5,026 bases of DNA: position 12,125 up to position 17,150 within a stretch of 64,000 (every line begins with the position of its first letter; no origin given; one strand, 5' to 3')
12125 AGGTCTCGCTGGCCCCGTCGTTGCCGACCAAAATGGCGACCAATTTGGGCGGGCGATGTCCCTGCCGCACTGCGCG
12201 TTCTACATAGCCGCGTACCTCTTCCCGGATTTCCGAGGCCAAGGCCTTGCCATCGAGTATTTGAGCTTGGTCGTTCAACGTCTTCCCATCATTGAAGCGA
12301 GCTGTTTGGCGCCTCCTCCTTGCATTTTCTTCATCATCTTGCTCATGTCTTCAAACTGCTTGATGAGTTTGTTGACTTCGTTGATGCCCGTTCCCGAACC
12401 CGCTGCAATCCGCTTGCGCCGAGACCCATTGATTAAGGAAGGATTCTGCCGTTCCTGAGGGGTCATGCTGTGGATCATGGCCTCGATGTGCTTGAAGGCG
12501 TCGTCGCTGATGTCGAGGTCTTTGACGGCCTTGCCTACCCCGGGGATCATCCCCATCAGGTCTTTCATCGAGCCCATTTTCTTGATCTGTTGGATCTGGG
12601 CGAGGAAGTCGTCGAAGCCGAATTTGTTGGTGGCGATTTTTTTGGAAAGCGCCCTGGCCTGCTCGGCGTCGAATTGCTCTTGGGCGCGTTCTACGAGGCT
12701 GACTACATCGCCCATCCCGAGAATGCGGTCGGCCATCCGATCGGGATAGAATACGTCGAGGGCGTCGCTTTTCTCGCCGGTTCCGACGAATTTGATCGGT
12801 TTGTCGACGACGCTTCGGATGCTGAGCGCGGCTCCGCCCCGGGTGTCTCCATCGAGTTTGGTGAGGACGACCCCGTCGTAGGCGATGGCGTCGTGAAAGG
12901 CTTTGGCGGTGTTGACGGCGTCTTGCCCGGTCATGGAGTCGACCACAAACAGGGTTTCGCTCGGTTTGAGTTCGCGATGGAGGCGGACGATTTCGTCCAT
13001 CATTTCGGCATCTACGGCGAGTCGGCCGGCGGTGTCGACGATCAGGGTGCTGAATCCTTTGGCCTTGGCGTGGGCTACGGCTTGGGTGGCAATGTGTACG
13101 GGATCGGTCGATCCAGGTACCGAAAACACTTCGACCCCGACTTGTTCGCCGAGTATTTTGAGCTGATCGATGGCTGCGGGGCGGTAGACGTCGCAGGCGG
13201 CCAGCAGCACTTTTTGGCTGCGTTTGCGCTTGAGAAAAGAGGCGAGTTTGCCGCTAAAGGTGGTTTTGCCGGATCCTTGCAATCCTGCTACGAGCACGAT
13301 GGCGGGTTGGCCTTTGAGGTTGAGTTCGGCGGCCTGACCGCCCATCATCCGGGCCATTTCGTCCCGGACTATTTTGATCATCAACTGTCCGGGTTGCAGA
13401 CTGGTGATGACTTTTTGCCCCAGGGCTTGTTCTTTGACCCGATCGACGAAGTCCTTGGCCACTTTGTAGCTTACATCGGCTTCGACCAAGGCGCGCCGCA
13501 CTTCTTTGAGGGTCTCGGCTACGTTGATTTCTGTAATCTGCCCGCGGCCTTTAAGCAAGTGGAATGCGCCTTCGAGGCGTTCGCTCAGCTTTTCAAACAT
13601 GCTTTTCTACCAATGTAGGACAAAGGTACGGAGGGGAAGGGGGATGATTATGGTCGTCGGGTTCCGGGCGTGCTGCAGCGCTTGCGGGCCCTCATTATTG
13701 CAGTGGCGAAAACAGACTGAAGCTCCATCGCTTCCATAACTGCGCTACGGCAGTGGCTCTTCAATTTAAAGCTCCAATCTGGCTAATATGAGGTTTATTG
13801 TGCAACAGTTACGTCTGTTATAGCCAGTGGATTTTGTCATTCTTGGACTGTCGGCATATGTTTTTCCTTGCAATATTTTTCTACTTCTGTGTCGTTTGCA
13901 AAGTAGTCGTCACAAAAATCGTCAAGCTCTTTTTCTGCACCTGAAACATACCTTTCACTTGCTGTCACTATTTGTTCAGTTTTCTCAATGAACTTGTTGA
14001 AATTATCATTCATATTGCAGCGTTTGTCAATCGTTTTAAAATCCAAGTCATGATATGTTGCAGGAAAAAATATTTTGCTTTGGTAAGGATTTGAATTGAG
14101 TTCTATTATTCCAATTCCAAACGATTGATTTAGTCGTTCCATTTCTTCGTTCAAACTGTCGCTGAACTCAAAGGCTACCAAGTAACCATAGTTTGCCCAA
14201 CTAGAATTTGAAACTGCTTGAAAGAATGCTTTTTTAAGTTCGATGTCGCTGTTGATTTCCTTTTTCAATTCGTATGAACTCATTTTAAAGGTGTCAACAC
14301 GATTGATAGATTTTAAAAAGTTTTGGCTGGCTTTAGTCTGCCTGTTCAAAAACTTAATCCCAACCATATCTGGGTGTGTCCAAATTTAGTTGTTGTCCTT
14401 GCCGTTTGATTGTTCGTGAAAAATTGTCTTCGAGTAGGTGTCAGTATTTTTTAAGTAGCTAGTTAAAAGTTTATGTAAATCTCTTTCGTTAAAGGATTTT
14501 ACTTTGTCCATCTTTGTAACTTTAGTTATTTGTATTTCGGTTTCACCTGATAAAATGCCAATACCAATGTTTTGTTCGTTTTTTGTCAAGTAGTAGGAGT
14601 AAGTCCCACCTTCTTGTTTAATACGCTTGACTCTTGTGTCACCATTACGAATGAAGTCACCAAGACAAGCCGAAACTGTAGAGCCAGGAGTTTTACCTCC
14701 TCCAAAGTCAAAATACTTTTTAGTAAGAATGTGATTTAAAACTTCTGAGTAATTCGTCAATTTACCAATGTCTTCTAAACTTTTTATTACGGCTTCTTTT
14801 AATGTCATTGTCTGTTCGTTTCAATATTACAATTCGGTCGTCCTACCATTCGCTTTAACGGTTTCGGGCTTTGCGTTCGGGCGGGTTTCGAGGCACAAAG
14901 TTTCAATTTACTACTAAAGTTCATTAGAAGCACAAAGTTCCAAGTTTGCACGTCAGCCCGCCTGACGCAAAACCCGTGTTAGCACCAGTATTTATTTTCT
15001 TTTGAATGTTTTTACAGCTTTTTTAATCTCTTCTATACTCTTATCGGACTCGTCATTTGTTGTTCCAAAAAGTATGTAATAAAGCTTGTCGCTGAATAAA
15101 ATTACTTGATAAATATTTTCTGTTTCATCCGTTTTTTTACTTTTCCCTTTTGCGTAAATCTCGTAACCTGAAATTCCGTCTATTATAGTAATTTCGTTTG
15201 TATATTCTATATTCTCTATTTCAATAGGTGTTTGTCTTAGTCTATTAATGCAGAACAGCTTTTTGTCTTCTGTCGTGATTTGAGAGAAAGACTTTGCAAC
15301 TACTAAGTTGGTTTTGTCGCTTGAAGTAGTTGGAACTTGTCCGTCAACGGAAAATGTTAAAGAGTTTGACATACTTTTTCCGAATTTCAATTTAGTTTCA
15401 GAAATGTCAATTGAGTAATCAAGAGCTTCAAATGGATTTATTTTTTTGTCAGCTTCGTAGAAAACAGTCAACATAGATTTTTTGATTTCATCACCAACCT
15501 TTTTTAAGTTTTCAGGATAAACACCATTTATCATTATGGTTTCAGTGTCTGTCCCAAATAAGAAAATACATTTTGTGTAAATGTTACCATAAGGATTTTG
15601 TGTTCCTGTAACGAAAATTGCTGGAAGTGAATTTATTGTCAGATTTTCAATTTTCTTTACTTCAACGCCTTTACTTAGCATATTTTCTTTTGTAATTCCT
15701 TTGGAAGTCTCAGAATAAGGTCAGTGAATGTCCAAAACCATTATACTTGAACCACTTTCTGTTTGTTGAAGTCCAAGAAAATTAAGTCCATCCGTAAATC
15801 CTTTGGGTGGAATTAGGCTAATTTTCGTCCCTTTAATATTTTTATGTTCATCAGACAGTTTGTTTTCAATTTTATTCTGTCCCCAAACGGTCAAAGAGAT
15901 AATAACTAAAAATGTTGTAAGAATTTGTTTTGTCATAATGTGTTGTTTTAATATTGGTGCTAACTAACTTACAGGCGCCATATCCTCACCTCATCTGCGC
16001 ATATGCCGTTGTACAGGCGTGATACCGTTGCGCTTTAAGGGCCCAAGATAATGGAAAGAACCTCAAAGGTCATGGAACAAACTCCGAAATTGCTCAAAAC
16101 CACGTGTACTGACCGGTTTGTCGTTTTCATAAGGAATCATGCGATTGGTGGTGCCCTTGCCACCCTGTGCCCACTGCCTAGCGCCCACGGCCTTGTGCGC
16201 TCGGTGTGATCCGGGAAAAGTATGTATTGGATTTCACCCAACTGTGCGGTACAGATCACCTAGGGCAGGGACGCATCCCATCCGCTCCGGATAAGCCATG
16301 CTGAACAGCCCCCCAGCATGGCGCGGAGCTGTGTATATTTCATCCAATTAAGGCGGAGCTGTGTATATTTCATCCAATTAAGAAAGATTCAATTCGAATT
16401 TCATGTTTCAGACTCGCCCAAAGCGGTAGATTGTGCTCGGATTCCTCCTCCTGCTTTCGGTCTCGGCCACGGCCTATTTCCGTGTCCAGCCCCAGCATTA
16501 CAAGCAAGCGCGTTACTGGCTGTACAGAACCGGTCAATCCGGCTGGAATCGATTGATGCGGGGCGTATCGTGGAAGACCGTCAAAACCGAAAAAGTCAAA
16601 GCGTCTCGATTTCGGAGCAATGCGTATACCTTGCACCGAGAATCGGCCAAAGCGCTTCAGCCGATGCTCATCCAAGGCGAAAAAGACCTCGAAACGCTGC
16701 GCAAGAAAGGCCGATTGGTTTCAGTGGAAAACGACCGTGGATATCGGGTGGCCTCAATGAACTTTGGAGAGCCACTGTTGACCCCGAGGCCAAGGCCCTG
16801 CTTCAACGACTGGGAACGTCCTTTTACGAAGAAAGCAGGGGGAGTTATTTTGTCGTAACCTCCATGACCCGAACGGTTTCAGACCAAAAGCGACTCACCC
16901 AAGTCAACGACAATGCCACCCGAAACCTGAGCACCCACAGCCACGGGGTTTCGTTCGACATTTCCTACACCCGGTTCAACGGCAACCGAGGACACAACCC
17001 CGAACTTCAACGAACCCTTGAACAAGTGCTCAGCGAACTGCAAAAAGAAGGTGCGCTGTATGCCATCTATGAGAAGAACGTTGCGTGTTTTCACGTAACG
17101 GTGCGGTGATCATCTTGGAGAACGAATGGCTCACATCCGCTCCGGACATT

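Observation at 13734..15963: Low-GC insert built like a two-cassette integron array (attC-like sites, no integrase)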

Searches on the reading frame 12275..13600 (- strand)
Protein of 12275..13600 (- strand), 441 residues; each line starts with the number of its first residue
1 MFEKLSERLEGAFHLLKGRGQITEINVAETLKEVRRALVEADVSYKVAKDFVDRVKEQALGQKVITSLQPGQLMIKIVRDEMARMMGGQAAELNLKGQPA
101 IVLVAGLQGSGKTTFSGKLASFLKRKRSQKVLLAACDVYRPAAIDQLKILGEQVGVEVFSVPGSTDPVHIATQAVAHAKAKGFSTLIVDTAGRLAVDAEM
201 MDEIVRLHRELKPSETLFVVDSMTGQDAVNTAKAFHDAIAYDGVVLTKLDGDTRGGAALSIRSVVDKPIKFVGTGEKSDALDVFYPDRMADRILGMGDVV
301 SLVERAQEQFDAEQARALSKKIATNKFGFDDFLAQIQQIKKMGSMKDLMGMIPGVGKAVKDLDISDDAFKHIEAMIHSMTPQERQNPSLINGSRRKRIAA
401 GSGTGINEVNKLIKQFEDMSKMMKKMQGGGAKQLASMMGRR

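Call 22: find_encoding_contigs(protein=window:12275-13600:-, flank=10000, max_places=8)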
Protein window:12275-13600:- (441 aa): 1 contig read that carries it; 1 place shown.
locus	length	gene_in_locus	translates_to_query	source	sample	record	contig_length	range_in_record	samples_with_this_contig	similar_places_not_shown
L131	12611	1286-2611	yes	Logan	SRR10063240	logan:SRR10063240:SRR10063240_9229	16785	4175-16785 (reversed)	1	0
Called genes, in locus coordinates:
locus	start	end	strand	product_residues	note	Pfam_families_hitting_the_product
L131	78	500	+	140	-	-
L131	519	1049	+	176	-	-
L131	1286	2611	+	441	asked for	PF02881:SRP54_N, PF00448:SRP54, PF02978:SRP_SPB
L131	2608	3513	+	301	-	PF00763:THF_DHG_CYH, PF02882:THF_DHG_CYH_C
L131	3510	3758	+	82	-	PF02416:TatA_B_E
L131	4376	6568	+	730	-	PF12437:GSIII_N, PF00120:Gln-synt_C, PF18318:Gln-synt_C-ter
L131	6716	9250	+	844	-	PF07676:PD40 (faint), PF13620:CarboxypepD_reg (weak), PF00691:OmpA, PF01476:LysM (weak)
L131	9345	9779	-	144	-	PF01641:SelR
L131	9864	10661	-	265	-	PF00459:Inositol_P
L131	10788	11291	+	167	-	PF13473:Cupredoxin_1 (faint), PF00127:Copper-bind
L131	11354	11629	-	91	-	PF01809:YidD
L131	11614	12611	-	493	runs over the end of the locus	PF01406:tRNA-synt_1e, PF09334:tRNA-synt_1g (faint), PF09190:DALR_2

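Call 35: find_homologous_proteins(query=window:12275-13600:-)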
Query window:12275-13600:- (441 aa): 8000 proteins with E <= 0.001 among 8000 candidates; the best 120 are listed.
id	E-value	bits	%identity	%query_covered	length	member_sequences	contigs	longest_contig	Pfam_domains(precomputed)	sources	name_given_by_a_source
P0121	5.2e-278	940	100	100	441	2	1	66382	PF02881.25,PF02978.27,PF00448.29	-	-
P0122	1.4e-252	856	90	100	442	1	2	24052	PF02881.25,PF02978.27,PF01656.30,PF00448.29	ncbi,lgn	-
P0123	1.8e-252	856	90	100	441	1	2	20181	PF06414.19,PF02881.25,PF02978.27,PF01656.30,PF00448.29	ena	-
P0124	2.6e-252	855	90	100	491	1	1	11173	PF06414.19,PF02881.25,PF02978.27,PF01656.30,PF00448.29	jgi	-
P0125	2.8e-252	855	90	100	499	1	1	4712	PF06414.19,PF02881.25,PF02978.27,PF01656.30,PF00448.29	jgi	jgi:signal recognition particle subunit SRP54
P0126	9.3e-227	771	-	-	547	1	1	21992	PF06414.19,PF02881.25,PF02978.27,PF13401.13,PF00448.29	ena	-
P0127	5.6e-221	752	77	100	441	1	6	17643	PF06414.19,PF02881.25,PF02978.27,PF13401.13,PF00448.29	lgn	-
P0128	8.1e-221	752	78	100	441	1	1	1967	PF06414.19,PF02881.25,PF02978.27,PF13401.13,PF00448.29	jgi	jgi:signal recognition particle subunit SRP54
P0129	1.5e-220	751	77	100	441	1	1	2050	PF06414.19,PF02881.25,PF02978.27,PF13401.13,PF00448.29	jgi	jgi:signal recognition particle subunit SRP54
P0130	3.0e-220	750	78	100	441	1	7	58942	PF06414.19,PF02881.25,PF02978.27,PF13401.13,PF00448.29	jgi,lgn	jgi:signal recognition particle subunit SRP54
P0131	6.1e-220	749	78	100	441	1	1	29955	PF06414.19,PF02881.25,PF02978.27,PF13401.13,PF00448.29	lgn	-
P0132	3.1e-217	740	76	100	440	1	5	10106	PF06414.19,PF02881.25,PF02978.27,PF00448.29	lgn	-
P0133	8.1e-217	738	75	100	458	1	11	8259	PF06414.19,PF02881.25,PF02978.27,PF00448.29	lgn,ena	-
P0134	9.5e-217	738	75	100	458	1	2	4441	PF06414.19,PF02881.25,PF02978.27,PF00448.29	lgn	-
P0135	2.1e-216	737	75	100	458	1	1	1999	PF06414.19,PF02881.25,PF02978.27,PF00448.29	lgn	-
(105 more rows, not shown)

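Call 36: find_encoding_contigs(protein=P0122, flank=6000, max_places=2)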
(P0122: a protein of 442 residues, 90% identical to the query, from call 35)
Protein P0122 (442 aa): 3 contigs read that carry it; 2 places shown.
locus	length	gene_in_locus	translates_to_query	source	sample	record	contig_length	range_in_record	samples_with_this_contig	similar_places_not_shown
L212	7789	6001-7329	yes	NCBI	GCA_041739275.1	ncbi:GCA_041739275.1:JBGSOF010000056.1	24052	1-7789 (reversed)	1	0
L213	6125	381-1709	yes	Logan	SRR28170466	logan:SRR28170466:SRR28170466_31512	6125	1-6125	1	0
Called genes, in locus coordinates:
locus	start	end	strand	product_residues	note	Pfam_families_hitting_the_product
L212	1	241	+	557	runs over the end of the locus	PF02463:SMC_N, PF13476:AAA_23 (weak), PF13304:AAA_21 (faint)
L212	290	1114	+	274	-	PF13561:adh_short_C2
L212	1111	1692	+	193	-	-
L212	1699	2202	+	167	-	-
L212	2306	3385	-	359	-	-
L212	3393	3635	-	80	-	-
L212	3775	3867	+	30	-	-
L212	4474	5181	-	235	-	PF18979:DUF5715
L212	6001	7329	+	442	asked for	PF02881:SRP54_N, PF00448:SRP54, PF01656:CbiA (faint), PF02978:SRP_SPB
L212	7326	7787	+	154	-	?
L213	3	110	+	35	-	?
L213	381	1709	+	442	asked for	PF02881:SRP54_N, PF00448:SRP54, PF01656:CbiA (faint), PF02978:SRP_SPB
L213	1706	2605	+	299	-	PF00763:THF_DHG_CYH, PF02882:THF_DHG_CYH_C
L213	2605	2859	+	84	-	PF02416:TatA_B_E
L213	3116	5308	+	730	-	PF12437:GSIII_N, PF00120:Gln-synt_C, PF18318:Gln-synt_C-ter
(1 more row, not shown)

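Call 37: find_encoding_contigs(protein=P0123, flank=6000, max_places=2)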
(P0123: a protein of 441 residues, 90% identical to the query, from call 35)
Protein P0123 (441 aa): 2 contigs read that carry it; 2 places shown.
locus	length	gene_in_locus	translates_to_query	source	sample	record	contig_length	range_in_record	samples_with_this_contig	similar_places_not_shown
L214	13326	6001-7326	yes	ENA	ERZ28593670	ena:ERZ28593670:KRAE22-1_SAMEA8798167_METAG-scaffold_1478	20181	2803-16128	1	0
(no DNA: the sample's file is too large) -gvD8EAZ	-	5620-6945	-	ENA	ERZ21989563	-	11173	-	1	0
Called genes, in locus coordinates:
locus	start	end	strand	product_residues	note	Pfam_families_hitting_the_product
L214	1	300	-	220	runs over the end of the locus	-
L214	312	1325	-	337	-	PF00923:TAL_FSA, PF00571:CBS (weak)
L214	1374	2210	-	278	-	PF00793:DAHP_synth_1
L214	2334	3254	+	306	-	PF00491:Arginase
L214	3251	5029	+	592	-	PF00750:tRNA-synt_1d, PF05746:DALR_1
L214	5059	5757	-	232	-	PF18979:DUF5715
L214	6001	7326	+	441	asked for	PF02881:SRP54_N, PF06414:Zeta_toxin (weak), PF00448:SRP54, PF01656:CbiA (faint), PF02978:SRP_SPB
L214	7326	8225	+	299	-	PF00763:THF_DHG_CYH, PF02882:THF_DHG_CYH_C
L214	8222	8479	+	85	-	PF02416:TatA_B_E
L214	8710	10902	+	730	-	PF12437:GSIII_N, PF00120:Gln-synt_C, PF18318:Gln-synt_C-ter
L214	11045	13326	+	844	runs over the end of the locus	PF07719:TPR_2 (faint), PF13174:TPR_6 (faint), PF13432:TPR_16 (faint), PF07676:PD40 (faint), PF13620:CarboxypepD_reg (weak), PF00691:OmpA, PF01476:LysM (weak)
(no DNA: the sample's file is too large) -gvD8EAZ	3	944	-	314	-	?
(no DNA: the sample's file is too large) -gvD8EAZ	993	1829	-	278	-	PF00793:DAHP_synth_1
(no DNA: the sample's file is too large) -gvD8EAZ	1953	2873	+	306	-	PF00491:Arginase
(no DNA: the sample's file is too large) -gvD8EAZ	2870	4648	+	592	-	PF00750:tRNA-synt_1d, PF05746:DALR_1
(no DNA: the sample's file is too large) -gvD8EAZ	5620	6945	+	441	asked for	PF02881:SRP54_N, PF06414:Zeta_toxin (weak), PF00448:SRP54, PF01656:CbiA (faint), PF02978:SRP_SPB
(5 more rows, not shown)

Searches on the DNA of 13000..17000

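Call 5: search_rna_families(source=window, start=13000, end=17000, threshold=evalue, max_evalue=10, show_alignments=3)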
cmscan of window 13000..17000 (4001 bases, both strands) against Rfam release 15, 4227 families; matches with E-value up to 10: 2.
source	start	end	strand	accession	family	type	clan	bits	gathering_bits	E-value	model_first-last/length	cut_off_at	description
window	14532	14623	-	RF01420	snoR113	Gene; snRNA; snoRNA; CD-box;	-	18.2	47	2.5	1-103/103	no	Small nucleolar RNA snoR113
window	14870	14971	+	RF04249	mir-310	Gene; miRNA;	CL00137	17.2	48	7.8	1-74/74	no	mir-310 microRNA precursor family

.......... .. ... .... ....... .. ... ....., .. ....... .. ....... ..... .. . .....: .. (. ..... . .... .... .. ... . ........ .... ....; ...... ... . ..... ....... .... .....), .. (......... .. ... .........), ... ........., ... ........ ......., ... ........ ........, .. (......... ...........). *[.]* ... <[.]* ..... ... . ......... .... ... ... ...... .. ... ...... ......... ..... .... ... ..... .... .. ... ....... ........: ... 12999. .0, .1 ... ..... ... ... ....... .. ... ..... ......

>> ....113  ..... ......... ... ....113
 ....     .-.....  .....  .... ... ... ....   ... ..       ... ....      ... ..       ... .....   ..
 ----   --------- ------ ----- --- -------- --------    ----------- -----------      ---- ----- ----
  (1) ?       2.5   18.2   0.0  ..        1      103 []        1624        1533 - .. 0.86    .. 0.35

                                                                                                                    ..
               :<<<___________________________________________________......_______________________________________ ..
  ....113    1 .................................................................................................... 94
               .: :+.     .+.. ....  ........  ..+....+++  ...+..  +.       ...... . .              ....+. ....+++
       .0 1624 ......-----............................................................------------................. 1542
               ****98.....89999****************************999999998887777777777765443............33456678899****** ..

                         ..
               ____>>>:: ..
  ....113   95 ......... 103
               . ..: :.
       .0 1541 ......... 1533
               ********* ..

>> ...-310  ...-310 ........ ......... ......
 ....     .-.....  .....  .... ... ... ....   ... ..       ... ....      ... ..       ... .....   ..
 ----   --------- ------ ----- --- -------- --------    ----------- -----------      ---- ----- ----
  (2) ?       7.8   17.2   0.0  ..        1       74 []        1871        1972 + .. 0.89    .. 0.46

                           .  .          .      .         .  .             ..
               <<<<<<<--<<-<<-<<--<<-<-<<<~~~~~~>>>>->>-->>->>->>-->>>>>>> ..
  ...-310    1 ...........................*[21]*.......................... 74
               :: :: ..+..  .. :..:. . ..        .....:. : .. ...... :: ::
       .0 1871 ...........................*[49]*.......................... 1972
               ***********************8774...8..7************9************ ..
